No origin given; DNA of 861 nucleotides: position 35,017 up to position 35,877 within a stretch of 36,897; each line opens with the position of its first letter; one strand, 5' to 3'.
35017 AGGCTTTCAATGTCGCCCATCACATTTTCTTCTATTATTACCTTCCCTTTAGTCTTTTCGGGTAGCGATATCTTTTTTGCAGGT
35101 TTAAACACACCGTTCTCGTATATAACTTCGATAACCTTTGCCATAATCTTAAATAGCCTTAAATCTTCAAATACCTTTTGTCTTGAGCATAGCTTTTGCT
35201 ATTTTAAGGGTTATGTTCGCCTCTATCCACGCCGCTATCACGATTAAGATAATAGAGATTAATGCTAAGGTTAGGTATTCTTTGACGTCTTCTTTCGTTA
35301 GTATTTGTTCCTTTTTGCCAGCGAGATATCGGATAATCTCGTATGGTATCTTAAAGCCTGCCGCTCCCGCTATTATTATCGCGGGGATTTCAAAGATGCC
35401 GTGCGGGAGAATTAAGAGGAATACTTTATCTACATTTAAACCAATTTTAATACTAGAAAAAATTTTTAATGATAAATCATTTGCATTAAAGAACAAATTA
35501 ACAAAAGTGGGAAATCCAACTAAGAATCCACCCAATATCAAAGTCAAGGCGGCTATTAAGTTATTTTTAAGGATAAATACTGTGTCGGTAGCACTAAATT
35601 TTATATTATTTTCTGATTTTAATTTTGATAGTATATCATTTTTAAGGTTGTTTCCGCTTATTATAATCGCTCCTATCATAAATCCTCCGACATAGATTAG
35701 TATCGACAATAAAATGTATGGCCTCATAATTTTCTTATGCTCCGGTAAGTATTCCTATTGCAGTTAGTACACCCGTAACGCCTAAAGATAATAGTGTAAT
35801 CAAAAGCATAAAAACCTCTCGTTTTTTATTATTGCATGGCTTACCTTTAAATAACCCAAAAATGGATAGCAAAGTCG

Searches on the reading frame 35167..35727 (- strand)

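Call 70: search_protein_families(library=pfam, proteins=[window:35167-35727:-], max_evalue=0.0001)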
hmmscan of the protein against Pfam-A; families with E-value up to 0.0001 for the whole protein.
window:35167-35727:- (186 aa): 1 family
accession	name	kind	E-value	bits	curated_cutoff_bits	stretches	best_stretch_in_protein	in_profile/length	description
PF01944.22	SpoIIM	-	5e-27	95.3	26.9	1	8-173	1-162/163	Stage II sporulation protein M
